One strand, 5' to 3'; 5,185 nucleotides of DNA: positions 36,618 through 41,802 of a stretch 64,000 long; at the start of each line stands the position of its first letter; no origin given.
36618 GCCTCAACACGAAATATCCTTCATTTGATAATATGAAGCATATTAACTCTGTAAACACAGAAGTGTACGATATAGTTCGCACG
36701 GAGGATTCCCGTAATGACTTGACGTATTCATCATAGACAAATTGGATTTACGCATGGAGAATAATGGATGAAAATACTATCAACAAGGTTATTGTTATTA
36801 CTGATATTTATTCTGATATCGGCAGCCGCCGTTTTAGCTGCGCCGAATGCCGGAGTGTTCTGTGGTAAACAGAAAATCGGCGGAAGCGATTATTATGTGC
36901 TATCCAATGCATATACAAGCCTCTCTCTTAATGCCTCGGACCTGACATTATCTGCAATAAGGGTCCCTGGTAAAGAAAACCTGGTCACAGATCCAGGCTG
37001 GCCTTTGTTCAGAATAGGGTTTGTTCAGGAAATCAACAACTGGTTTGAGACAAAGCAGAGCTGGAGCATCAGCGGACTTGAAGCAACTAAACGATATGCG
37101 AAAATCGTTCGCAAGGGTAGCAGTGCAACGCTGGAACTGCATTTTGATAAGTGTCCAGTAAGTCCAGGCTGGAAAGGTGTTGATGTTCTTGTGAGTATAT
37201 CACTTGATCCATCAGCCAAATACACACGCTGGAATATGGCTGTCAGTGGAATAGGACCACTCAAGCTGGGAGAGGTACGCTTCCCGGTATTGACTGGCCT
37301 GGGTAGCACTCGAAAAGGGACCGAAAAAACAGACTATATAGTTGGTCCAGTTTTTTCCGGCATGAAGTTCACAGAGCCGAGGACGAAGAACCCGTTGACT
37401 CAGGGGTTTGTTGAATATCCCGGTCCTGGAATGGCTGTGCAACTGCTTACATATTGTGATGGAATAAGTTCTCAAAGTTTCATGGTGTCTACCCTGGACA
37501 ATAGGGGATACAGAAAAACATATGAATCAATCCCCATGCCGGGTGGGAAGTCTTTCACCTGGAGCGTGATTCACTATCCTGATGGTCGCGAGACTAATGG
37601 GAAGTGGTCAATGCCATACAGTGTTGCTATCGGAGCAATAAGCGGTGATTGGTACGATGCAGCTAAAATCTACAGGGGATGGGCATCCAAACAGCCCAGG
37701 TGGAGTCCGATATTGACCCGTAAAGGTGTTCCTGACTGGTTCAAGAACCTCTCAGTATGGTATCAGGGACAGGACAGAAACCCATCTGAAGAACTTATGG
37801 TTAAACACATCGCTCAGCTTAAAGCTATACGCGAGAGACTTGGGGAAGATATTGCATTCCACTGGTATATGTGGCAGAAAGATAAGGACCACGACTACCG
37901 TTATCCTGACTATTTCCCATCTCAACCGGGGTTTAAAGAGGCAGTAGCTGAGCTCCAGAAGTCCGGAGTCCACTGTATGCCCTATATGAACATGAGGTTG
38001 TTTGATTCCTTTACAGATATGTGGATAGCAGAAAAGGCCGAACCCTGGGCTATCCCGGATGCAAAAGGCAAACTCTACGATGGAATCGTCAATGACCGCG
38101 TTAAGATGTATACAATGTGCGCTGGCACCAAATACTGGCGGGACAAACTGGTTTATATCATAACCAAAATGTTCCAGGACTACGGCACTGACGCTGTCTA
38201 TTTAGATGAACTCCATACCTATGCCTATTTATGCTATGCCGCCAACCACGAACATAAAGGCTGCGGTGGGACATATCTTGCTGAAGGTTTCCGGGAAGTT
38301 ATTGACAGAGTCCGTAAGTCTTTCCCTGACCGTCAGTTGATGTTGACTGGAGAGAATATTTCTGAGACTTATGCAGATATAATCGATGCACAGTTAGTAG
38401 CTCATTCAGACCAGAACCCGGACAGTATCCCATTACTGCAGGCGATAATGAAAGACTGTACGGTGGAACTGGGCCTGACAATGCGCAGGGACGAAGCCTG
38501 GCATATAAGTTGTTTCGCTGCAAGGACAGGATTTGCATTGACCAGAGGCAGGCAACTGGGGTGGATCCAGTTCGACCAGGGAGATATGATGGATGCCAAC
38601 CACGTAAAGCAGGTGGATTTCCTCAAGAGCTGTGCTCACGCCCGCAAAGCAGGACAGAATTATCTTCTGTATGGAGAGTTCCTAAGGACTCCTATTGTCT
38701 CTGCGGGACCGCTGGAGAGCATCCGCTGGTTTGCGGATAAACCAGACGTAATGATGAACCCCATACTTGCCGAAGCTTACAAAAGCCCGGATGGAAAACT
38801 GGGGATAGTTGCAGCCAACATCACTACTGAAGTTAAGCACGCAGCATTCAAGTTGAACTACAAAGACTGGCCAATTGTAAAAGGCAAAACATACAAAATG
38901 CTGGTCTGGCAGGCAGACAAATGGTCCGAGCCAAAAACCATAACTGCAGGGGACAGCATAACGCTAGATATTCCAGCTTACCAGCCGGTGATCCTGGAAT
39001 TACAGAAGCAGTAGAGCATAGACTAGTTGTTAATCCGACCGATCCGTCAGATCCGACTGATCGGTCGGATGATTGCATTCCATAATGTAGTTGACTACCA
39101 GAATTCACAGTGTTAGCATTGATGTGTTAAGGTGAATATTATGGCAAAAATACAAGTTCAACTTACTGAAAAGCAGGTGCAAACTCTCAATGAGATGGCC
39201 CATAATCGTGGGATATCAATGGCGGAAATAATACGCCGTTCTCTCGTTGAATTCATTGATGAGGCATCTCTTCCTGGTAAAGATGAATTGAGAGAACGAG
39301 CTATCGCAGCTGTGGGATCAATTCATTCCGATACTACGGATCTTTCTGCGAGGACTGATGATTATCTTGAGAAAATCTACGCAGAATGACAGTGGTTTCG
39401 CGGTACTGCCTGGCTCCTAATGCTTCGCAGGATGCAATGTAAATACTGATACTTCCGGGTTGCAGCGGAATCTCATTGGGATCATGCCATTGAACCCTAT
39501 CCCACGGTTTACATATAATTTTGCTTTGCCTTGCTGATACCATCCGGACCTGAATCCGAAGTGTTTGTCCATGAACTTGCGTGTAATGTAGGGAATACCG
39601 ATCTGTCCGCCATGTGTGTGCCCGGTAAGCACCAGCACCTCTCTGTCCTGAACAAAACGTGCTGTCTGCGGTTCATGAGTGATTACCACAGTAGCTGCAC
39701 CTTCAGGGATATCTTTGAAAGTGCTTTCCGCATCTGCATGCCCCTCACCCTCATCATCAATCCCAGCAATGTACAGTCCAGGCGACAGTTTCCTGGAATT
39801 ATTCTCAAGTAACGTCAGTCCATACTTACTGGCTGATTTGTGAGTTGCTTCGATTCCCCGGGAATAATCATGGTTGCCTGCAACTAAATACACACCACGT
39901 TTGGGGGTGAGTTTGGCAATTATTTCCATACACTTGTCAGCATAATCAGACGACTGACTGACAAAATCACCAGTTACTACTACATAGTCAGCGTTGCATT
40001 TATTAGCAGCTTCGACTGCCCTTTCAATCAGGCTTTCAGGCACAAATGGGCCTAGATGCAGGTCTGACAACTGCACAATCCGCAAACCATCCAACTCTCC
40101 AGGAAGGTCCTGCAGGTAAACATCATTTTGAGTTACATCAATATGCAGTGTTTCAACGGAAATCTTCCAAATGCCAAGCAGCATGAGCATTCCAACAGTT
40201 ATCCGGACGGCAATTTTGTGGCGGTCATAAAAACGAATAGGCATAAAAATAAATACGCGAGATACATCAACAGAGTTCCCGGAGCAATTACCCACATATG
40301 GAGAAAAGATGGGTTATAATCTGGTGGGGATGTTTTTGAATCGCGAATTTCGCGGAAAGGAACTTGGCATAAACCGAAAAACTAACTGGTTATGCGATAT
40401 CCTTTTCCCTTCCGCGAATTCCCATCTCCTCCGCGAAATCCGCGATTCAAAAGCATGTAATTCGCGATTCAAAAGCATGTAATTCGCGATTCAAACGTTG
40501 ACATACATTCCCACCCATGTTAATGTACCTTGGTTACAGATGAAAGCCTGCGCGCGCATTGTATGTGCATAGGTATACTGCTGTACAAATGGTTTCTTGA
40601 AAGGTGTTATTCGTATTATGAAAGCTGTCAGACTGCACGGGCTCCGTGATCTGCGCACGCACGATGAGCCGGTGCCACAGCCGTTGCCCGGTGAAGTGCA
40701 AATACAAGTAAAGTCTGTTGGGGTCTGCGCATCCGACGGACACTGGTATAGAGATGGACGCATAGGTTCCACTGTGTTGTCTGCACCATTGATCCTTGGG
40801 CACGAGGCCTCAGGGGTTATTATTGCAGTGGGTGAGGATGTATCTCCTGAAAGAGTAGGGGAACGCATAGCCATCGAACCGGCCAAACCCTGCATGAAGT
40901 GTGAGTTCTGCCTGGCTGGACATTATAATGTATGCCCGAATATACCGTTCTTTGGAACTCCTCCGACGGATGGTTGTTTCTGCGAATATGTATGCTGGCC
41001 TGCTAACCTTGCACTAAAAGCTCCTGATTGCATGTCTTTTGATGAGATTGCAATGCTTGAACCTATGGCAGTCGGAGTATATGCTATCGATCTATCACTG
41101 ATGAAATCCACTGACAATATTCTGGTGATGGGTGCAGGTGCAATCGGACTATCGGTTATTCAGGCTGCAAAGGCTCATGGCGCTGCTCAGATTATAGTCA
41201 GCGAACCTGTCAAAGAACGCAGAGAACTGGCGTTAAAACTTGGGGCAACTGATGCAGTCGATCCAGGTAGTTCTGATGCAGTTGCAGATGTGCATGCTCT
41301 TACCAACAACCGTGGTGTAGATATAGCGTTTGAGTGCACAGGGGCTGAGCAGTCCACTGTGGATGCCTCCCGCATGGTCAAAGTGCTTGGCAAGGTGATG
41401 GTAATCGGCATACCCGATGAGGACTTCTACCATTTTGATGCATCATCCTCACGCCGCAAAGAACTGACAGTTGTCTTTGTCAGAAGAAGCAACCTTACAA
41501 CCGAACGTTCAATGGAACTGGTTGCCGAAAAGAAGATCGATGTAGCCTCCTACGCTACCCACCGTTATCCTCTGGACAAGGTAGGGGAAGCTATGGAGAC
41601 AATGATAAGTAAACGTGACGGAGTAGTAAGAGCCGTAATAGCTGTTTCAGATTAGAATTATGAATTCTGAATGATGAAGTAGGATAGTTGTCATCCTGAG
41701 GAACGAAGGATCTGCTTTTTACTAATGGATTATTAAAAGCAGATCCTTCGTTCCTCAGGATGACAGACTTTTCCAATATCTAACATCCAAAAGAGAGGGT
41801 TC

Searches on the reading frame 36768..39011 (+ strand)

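Call 70: search_protein_families(library=pfam, proteins=[window:36768-39011:+], max_evalue=0.00001)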
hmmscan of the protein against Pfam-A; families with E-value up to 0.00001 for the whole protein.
window:36768-39011:+ (748 aa): 1 family
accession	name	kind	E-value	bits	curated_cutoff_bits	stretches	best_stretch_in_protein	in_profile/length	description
PF19773.5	DUF6259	-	2.6e-68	230.8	28.7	1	281-569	2-297/300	Domain of unknown function (DUF6259)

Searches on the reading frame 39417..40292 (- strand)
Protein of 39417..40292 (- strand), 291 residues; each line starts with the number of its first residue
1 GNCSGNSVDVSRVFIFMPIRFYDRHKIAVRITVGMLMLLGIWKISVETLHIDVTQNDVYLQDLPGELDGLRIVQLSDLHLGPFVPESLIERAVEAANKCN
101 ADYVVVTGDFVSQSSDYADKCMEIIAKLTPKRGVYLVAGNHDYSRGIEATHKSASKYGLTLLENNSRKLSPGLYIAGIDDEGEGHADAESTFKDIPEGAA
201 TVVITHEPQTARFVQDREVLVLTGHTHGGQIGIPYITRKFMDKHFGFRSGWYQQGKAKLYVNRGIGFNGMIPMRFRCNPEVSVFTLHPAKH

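Call 70: search_protein_families(library=pfam, proteins=[window:39417-40292:-], max_evalue=0.00001)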
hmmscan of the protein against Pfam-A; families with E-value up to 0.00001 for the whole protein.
window:39417-40292:- (291 aa): 2 families
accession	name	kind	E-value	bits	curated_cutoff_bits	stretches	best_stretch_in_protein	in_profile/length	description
PF00149.33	Metallophos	-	5.4e-13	50.2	21.5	1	70-228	1-190/191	Calcineurin-like phosphoesterase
PF12850.12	Metallophos_2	-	2e-09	38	27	1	71-228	2-118/154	Calcineurin-like phosphoesterase superfamily domain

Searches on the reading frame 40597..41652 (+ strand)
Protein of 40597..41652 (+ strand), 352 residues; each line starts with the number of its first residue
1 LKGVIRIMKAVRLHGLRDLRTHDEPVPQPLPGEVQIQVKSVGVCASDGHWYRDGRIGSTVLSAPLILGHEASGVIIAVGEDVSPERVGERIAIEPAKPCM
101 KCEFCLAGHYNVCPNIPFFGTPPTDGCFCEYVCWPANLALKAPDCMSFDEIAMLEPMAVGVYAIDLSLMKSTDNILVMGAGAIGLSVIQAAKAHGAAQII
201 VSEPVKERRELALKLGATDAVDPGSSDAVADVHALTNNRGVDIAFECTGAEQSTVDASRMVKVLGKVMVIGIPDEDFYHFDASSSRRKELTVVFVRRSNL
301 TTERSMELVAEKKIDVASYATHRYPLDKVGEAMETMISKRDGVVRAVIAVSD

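Call 70: search_protein_families(library=pfam, proteins=[window:40597-41652:+], max_evalue=0.00001)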
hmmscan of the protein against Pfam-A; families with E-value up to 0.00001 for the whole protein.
window:40597-41652:+ (352 aa): 4 families
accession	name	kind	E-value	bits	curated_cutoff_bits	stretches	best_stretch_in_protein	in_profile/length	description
PF08240.17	ADH_N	-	8.3e-27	93.9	23.5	1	31-144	2-104/104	Alcohol dehydrogenase GroES-like domain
PF00107.32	ADH_zinc_N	-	2.2e-25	89.5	31.8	1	182-308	1-126/129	Zinc-binding dehydrogenase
PF13602.12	ADH_zinc_N_2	-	1.8e-08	35.8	27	1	215-340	1-127/134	Zinc-binding dehydrogenase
PF16912.11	Glu_dehyd_C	-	4e-08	33.4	34.9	1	154-334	7-199/211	Glucose dehydrogenase C-terminus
